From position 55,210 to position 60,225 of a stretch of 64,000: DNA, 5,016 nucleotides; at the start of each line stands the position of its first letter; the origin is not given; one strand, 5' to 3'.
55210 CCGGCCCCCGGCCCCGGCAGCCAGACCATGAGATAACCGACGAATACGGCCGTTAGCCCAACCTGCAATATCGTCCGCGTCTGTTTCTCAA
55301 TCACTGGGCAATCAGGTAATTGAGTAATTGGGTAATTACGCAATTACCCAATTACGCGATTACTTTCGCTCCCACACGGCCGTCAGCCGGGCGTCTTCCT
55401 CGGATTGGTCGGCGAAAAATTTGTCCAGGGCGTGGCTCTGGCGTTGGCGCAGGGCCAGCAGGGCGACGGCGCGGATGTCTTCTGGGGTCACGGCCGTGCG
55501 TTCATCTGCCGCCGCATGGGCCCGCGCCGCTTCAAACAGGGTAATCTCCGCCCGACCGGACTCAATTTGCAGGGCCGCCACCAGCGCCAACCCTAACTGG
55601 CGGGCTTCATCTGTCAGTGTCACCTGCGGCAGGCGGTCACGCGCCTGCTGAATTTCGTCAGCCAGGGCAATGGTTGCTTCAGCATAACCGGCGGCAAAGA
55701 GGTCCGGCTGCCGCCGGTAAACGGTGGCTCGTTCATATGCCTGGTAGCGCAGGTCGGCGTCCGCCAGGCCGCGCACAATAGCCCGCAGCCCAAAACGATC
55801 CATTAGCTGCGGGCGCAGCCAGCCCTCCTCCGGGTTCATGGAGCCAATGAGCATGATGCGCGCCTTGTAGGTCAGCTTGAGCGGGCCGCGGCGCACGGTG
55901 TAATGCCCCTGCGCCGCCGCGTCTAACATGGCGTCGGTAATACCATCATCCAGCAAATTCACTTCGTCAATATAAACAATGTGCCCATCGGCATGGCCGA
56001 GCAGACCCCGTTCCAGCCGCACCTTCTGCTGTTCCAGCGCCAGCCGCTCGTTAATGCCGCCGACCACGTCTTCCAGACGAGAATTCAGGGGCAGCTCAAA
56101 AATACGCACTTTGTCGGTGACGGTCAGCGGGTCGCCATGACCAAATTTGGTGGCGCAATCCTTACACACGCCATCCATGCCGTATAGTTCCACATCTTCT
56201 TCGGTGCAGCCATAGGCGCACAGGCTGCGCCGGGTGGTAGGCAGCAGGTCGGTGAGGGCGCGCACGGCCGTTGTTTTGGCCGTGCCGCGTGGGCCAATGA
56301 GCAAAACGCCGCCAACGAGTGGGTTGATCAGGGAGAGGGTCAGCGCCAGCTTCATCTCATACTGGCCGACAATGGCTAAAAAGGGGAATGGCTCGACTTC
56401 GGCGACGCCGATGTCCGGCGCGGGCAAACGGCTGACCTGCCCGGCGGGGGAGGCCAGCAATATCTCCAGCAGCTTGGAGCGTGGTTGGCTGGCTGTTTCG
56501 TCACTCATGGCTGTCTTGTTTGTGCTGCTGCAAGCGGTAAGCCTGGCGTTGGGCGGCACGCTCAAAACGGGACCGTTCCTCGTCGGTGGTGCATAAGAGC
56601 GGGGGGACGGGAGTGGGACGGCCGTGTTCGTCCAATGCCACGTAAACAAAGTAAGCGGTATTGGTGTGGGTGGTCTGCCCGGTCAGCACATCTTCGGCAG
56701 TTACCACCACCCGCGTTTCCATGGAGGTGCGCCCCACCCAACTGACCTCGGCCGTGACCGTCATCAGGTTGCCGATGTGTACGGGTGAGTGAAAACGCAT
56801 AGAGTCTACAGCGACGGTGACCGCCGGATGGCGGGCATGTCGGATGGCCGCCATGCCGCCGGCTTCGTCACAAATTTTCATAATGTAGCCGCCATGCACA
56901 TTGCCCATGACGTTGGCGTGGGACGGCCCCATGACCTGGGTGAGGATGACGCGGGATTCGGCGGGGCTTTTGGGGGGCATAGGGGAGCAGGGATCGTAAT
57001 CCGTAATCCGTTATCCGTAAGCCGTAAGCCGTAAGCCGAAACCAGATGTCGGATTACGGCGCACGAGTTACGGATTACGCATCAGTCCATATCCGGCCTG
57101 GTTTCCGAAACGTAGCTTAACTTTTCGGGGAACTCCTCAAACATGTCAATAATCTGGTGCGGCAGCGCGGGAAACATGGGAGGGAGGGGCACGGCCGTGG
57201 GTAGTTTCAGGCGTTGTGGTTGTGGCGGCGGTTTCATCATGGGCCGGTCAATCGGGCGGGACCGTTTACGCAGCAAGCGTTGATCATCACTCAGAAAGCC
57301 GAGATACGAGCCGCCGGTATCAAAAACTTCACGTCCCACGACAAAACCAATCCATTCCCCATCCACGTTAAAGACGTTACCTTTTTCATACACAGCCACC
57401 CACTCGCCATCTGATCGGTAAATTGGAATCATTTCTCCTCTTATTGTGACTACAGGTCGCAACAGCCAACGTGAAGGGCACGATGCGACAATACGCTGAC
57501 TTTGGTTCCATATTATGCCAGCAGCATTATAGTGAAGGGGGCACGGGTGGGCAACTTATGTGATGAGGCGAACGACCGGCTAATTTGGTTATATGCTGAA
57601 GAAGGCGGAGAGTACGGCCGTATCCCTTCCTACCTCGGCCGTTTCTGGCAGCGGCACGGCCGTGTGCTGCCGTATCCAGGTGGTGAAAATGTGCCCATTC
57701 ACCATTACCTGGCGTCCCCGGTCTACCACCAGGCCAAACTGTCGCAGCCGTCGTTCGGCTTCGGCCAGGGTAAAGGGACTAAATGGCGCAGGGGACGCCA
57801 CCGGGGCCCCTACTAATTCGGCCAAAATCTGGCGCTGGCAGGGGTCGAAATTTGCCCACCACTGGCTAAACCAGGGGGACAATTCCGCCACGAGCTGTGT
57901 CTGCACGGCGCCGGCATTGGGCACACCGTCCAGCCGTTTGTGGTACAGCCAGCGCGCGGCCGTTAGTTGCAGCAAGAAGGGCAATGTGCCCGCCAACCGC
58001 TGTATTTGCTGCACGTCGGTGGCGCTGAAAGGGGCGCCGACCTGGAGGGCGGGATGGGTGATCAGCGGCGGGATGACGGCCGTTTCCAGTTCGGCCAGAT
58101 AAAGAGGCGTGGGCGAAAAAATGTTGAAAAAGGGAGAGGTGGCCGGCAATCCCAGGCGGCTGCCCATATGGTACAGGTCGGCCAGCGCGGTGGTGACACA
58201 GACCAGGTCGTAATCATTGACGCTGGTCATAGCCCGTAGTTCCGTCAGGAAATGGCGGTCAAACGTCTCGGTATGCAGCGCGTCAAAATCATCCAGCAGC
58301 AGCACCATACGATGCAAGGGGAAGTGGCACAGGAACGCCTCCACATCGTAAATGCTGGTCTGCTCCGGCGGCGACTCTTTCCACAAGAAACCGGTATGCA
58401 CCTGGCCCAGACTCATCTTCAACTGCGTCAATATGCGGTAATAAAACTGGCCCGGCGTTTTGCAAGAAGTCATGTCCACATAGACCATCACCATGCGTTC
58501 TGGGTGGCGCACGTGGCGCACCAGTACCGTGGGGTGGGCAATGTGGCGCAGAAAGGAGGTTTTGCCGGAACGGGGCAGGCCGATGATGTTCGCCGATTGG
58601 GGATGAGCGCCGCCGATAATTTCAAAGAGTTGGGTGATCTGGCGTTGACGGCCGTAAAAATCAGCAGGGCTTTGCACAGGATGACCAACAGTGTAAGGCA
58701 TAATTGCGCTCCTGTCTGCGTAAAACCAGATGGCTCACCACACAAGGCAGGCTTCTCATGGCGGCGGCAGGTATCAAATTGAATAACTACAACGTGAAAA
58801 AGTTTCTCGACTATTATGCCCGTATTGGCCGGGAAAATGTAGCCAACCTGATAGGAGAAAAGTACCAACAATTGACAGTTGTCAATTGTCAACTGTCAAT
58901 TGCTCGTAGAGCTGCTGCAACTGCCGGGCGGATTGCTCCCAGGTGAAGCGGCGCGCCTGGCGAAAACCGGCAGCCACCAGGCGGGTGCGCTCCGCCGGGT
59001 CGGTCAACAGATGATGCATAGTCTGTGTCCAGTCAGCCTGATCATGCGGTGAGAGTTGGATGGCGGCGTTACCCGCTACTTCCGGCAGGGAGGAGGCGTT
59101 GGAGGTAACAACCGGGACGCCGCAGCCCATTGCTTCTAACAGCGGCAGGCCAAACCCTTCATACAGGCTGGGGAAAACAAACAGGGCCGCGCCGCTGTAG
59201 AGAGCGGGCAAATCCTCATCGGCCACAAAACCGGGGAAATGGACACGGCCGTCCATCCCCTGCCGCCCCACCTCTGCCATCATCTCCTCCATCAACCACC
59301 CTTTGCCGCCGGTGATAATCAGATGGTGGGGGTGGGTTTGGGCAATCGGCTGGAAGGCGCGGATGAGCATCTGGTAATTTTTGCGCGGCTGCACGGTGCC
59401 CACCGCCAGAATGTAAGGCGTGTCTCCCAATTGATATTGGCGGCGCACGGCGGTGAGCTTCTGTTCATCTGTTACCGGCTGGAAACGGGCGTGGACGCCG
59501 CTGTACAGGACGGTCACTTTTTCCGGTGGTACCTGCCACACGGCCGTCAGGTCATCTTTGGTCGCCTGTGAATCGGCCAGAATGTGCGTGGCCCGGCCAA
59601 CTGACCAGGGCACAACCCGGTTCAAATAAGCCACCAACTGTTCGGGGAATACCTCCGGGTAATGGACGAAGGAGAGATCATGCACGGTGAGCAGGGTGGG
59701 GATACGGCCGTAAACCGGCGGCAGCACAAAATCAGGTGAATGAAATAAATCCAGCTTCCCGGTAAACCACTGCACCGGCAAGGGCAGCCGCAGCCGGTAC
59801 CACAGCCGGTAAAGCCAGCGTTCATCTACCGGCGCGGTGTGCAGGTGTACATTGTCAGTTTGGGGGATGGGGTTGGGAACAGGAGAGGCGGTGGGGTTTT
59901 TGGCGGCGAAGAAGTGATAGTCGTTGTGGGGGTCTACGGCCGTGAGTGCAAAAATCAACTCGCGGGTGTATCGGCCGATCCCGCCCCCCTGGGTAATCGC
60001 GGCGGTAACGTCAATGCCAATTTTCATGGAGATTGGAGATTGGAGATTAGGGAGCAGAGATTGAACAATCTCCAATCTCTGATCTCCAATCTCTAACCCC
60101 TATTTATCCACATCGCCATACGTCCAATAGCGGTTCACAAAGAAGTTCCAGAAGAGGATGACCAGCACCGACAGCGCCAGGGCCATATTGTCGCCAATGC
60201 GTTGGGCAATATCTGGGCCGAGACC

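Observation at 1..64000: Highly iterated 8-bp palindrome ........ (HIP-like) saturating the window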

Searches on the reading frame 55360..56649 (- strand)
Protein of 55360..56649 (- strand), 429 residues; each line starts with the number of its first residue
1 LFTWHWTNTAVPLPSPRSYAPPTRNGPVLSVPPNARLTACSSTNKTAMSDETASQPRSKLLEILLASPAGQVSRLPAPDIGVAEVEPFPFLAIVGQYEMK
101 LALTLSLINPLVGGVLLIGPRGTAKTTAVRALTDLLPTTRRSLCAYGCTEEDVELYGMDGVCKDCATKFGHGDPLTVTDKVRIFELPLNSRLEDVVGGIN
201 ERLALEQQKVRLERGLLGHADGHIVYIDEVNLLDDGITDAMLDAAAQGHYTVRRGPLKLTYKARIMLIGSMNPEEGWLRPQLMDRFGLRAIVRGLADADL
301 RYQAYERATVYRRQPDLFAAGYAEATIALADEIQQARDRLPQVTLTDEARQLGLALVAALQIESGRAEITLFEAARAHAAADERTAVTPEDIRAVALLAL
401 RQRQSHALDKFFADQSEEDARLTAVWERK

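Call 30: search_protein_families(library=pfam, proteins=[window:55360-56649:-], max_evalue=0.0001)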
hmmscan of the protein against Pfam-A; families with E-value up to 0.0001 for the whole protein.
window:55360-56649:- (429 aa): 5 families
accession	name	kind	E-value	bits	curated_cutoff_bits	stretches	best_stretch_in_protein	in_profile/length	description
PF17863.7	AAA_lid_2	-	5.8e-12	45.6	22.7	1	364-405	14-55/74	AAA lid domain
PF07728.20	AAA_5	-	1e-10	42.2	22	0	185-286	32-139/139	AAA domain (dynein-related subfamily)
PF01078.27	Mg_chelatase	-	1.3e-07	31.7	20.3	0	213-273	98-158/207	Magnesium chelatase, subunit ChlI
PF00493.29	MCM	-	6e-06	26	23.3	1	207-276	107-176/224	MCM P-loop domain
PF20030.5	bpMoxR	-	1.9e-05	24.3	27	0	114-140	33-58/205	MoxR domain in the MoxR-vWA-beta-propeller ternary systems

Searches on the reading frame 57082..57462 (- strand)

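Call 30: search_protein_families(library=pfam, proteins=[window:57082-57462:-], max_evalue=0.0001)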
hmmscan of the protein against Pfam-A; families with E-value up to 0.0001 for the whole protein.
window:57082-57462:- (126 aa): 1 family
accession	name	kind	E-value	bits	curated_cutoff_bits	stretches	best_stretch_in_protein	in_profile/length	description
PF21784.3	Bflower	-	1.7e-09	38.5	25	1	3-96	10-102/116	4-fold beta flower protein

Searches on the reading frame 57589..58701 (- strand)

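Call 30: search_protein_families(library=pfam, proteins=[window:57589-58701:-], max_evalue=0.0001)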
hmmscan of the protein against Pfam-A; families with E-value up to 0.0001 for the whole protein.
window:57589-58701:- (370 aa): 4 families
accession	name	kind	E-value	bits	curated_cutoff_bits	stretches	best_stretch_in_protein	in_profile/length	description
PF20703.3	nSTAND1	-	2.6e-09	37.7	27.1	1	14-297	15-287/379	Novel STAND NTPase 1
PF20702.3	nSTAND2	-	6.7e-07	29.3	24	1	132-251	113-228/279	Novel STAND NTPase 2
PF13401.12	AAA_22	-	4.2e-06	27.5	27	1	36-161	7-110/130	AAA domain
PF13191.12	AAA_16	-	7.9e-06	26.9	32.6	1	15-148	2-150/167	AAA ATPase domain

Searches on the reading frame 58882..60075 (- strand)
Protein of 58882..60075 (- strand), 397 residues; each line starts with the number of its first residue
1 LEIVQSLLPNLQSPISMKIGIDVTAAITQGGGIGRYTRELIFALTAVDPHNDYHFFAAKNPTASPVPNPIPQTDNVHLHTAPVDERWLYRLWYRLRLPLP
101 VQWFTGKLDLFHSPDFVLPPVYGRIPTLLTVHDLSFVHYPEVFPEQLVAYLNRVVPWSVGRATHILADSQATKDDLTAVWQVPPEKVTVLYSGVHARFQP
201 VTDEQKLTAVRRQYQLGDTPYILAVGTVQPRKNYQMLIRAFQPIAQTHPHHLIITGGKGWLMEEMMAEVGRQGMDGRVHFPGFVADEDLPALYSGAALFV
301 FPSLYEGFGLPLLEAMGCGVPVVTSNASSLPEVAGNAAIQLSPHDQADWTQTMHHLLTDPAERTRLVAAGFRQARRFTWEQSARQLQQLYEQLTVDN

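Call 30: search_protein_families(library=pfam, proteins=[window:58882-60075:-], max_evalue=0.0001)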
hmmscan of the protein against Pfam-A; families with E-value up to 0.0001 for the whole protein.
window:58882-60075:- (397 aa): 5 families
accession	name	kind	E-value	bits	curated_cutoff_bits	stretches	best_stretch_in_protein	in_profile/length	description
PF13692.12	Glyco_trans_1_4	-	1.6e-31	109.9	27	1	220-359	2-142/142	Glycosyl transferases group 1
PF00534.26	Glycos_transf_1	-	2.4e-31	109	26.4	1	212-370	7-169/172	Glycosyl transferases group 1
PF13439.12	Glyco_transf_4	-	2.8e-16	60.5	28.5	1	31-195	2-167/170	Glycosyltransferase Family 4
PF20706.3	GT4-conflict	-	1.5e-15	57.5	26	1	196-386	175-385/385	Family 4 Glycosyltransferase in conflict systems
PF13524.12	Glyco_trans_1_2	-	1e-10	42.1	25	1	241-387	6-143/144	Glycosyl transferase-like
